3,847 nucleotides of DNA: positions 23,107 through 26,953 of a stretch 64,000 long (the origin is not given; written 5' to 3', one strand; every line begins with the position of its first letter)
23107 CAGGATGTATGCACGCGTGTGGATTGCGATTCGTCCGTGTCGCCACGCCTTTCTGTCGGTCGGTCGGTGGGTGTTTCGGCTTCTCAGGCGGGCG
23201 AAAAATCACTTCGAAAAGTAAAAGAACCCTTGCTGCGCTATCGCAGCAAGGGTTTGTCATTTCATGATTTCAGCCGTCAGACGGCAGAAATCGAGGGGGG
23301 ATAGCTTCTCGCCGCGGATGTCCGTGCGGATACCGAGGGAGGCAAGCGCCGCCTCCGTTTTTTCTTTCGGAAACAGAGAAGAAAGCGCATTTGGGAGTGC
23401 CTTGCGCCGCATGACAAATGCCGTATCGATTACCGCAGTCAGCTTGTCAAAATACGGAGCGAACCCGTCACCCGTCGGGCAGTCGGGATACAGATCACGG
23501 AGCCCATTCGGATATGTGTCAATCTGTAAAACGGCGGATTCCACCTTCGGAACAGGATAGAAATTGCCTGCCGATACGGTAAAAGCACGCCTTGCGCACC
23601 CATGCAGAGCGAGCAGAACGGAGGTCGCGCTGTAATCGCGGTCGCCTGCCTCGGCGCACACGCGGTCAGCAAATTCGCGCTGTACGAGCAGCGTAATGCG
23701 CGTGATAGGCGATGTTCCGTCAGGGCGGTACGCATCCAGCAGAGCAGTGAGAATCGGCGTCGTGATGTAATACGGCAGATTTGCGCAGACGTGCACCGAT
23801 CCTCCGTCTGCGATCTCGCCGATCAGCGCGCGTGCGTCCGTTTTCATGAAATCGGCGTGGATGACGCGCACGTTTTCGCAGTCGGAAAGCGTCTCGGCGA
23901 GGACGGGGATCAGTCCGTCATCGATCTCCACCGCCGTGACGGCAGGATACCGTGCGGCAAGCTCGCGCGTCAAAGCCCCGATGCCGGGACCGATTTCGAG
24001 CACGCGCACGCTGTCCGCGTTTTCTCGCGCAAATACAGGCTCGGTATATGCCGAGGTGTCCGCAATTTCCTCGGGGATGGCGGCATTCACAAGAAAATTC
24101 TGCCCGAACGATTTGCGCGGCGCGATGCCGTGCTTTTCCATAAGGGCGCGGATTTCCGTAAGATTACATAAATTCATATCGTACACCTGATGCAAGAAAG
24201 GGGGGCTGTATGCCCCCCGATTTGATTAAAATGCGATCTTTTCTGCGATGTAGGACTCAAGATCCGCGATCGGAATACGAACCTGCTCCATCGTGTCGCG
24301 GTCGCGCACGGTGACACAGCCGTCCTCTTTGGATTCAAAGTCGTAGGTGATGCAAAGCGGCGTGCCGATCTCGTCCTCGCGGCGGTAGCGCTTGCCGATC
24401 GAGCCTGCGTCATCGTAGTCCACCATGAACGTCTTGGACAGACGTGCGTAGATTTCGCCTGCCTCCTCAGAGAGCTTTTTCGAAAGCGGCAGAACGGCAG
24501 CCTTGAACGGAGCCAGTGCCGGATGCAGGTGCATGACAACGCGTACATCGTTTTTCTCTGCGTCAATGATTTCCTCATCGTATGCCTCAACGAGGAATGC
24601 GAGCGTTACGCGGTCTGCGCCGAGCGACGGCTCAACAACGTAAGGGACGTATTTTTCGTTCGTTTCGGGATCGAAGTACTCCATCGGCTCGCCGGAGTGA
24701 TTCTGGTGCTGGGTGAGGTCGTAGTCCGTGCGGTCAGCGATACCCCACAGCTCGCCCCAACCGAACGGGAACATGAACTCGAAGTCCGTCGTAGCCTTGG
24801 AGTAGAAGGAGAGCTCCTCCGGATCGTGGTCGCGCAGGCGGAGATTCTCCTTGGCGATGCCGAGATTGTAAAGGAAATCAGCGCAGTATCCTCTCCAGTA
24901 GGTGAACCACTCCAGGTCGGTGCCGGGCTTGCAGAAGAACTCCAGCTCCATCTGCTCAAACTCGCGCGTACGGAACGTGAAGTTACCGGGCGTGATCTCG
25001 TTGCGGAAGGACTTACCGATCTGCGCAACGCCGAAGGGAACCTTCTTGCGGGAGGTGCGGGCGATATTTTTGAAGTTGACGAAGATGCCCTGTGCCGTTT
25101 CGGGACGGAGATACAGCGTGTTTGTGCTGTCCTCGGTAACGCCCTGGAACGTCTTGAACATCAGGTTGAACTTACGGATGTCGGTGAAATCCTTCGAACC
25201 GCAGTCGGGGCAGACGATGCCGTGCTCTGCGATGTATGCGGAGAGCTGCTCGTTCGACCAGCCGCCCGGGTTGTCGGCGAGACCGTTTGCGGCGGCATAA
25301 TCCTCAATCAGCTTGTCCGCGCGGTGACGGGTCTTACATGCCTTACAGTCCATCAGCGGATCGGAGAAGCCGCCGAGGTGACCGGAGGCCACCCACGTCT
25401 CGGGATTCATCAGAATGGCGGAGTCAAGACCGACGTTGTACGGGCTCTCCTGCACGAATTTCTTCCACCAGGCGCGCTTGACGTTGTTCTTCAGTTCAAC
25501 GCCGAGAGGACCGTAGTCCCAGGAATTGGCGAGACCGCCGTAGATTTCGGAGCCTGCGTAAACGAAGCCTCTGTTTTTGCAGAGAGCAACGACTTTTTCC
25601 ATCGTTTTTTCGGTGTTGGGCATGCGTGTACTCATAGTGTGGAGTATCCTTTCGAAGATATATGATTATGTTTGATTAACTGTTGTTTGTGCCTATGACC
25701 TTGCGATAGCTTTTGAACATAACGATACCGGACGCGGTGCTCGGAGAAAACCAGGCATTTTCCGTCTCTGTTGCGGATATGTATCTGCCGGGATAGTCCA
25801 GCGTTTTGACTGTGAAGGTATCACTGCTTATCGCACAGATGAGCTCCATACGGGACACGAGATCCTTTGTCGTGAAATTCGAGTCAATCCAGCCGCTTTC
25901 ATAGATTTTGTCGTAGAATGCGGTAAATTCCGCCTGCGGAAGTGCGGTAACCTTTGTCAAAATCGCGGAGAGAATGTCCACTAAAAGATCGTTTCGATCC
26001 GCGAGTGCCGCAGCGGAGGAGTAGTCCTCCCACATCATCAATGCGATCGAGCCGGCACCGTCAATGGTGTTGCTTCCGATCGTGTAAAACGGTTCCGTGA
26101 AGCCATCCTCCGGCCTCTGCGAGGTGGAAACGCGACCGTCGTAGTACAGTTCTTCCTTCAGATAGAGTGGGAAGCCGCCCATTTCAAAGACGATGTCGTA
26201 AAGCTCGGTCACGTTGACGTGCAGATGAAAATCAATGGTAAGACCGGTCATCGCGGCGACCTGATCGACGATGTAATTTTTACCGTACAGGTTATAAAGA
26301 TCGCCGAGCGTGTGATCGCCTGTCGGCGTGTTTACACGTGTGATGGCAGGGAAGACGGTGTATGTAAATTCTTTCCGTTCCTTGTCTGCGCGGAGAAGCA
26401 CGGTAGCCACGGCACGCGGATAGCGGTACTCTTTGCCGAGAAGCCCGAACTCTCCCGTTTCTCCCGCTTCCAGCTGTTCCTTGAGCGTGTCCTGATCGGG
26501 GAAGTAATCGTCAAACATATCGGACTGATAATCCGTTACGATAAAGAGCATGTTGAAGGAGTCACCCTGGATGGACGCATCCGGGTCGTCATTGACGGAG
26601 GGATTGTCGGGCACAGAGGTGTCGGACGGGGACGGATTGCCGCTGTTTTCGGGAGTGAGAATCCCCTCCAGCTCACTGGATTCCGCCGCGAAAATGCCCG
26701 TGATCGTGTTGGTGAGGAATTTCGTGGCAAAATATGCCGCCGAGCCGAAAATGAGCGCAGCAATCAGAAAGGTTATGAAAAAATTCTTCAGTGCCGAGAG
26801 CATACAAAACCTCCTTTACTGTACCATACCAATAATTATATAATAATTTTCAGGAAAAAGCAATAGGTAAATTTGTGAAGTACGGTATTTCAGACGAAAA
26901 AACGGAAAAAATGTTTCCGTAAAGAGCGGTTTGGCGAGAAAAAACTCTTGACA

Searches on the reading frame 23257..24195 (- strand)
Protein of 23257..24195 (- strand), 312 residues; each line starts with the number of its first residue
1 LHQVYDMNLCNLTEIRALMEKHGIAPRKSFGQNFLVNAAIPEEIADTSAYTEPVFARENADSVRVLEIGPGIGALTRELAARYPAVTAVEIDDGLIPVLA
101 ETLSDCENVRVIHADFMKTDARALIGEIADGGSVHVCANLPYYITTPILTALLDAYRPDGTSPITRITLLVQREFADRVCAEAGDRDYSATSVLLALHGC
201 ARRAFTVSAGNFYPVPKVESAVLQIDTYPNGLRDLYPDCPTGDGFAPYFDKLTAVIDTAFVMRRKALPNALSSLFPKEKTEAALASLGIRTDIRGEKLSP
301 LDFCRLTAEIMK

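Call 5: search_protein_families(library=pfam, proteins=[window:23257-24195:-], max_evalue=0.01)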
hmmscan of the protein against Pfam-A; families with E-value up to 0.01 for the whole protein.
window:23257-24195:- (312 aa): 4 families
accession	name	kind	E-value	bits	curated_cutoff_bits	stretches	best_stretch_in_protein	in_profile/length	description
PF00398.26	RrnaAD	-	4.7e-48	164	24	1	27-310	5-261/263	Ribosomal RNA adenine dimethylase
PF13649.12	Methyltransf_25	-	1.6e-05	26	27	1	65-120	1-59/97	Methyltransferase domain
PF13489.12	Methyltransf_23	-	0.00063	19.9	27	1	57-107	18-61/164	Methyltransferase domain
PF08241.18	Methyltransf_11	-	0.0016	19.5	21.2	1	66-119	1-54/95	Methyltransferase domain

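Call 6: search_protein_families(library=ncbifam, proteins=[window:23257-24195:-], max_evalue=0.01)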
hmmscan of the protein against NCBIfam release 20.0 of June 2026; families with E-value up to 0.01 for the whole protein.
window:23257-24195:- (312 aa): 25 families
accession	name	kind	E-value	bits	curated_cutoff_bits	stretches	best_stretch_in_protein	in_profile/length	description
TIGR00755.1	ksgA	equivalog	1.3e-63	214.7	171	1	25-308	2-254/256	16S rRNA (adenine(1518)-N(6)/adenine(1519)-N(6))-dimethyltransferase RsmA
NF000499.2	Erm23S_rRNA_broad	equivalog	1.4e-36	126.1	212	1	31-306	2-240/244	23S ribosomal RNA methyltransferase Erm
NF000337.1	erm_SHROVE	exception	2.1e-24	86.2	320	1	27-294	3-234/248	ErmE/ErmH/ErmO/ErmR family 23S rRNA (adenine(2058)-N(6))-methyltransferase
NF011486.0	PRK14896.1-1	equivalog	4e-20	72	450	1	17-227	13-201/284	16S ribosomal RNA methyltransferase A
NF000047.1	ErmV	exception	2e-16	60.2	500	1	31-306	12-253/259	23S rRNA (adenine(2058)-N(6))-methyltransferase Erm(V)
NF000087.1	ErmO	exception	7.8e-13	48.4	450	1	29-227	10-185/259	23S rRNA (adenine(2058)-N(6))-methyltransferase Erm(O)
NF042988.1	Erm46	exception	3.8e-11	42.8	503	1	26-226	7-178/255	23S rRNA (adenine(2058)-N(6))-methyltransferase Erm(46)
NF000077.1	Erm42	exception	4.8e-10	39.2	600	1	32-159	20-129/303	23S rRNA (adenine(2058)-N(6))-methyltransferase Erm(42)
NF012222.1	erm_A_23S_MT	exception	1.6e-09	37.7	475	1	63-179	32-135/243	23S rRNA (adenine(2058)-N(6))-methyltransferase Erm(A)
NF042938.1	Erm55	exception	2.3e-09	36.7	525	1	25-225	6-177/270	23S rRNA (adenine(2058)-N(6))-methyltransferase Erm(55)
NF000024.1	ErmS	exception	3.4e-09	36.4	675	1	27-240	60-247/319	23S rRNA (adenine(2058)-N(6))-methyltransferase Erm(S)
NF012219.1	erm_C_23S_MT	exception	1.4e-08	34.6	530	1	64-226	33-177/244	23S rRNA (adenine(2058)-N(6))-methyltransferase Erm(C)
NF012218.0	erm_38_23S_MT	exception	1.5e-08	34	800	1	27-227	8-187/386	23S rRNA (adenine(2058)-N(6))-methyltransferase Erm(38)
NF012223.0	erm_F_23S_MT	exception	6.2e-07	29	575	1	63-226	35-183/266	23S rRNA (adenine(2058)-N(6))-methyltransferase Erm(F)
NF012220.1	erm_B_23S_MT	exception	1.1e-06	28.4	525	1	63-233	31-183/245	23S rRNA (adenine(2058)-N(6))-methyltransferase Erm(B)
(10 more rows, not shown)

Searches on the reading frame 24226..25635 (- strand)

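Call 5: search_protein_families(library=pfam, proteins=[window:24226-25635:-], max_evalue=0.01)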
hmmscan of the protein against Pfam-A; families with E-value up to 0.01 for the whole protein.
window:24226-25635:- (469 aa): 3 families
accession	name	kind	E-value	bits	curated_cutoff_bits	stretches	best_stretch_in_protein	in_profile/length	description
PF03129.25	HGTP_anticodon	-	3.1e-22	79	21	1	378-465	1-93/94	Anticodon binding domain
PF00587.30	tRNA-synt_2b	-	5e-11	43.4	29.3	1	168-346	5-174/179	tRNA synthetase class II core domain (G, H, P, S and T)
PF10281.14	Ish1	-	0.0088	16.8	26.6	0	126-141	4-19/37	Putative nuclear envelope organisation protein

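Call 6: search_protein_families(library=ncbifam, proteins=[window:24226-25635:-], max_evalue=0.01)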
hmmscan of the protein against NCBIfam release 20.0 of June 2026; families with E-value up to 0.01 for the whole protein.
window:24226-25635:- (469 aa): 10 families
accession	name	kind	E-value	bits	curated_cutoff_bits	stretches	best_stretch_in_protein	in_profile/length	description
NF003211.1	PRK04173.1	equivalog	1.3e-206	686.8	312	1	12-463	1-454/454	glycine--tRNA ligase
TIGR00389.1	glyS_dimeric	equivalog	2.9e-161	537.8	243.3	3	11-247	2-231/565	glycine--tRNA ligase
NF011484.0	PRK14894.1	equivalog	9.5e-134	446.5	1050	3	140-360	105-341/539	glycine--tRNA ligase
TIGR00418.1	thrS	equivalog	2.2e-10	40.1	383.65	2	325-463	434-561/565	threonine--tRNA ligase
NF003068.0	PRK03991.1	equivalog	6.1e-09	34.8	484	1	319-467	448-592/613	threonine--tRNA ligase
NF008979.1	PRK12325.1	exception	1.1e-08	34.4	550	1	356-461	326-434/437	proline--tRNA ligase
NF006625.0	PRK09194.1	equivalog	2.7e-08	33.2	558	1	369-462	460-557/559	proline--tRNA ligase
TIGR00408.1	proS_fam_I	equivalog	2.5e-07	30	437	1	370-466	276-380/475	proline--tRNA ligase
TIGR00442.1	hisS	equivalog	1.3e-06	27.6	286.75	1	166-262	65-154/406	histidine--tRNA ligase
TIGR00409.1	proS_fam_II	equivalog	1.4e-05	24.2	306.7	0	373-465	470-567/568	proline--tRNA ligase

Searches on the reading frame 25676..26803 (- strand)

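Call 5: search_protein_families(library=pfam, proteins=[window:25676-26803:-], max_evalue=0.01)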
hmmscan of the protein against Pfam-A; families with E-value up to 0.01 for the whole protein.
window:25676-26803:- (375 aa): 1 family
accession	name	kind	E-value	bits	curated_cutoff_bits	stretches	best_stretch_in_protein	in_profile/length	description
PF03816.19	LytR_cpsA_psr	-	2.1e-06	28.4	24.6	1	133-249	4-113/150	LytR_cpsA_psr family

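Call 6: search_protein_families(library=ncbifam, proteins=[window:25676-26803:-], max_evalue=0.01)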
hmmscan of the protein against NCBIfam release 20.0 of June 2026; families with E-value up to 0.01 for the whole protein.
window:25676-26803:- (375 aa): 1 family
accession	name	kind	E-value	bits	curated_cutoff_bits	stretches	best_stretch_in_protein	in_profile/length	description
TIGR00350.1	lytR_cpsA_psr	domain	3.4e-05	24.1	62.3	1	133-222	5-99/152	LCP family glycopolymer transferase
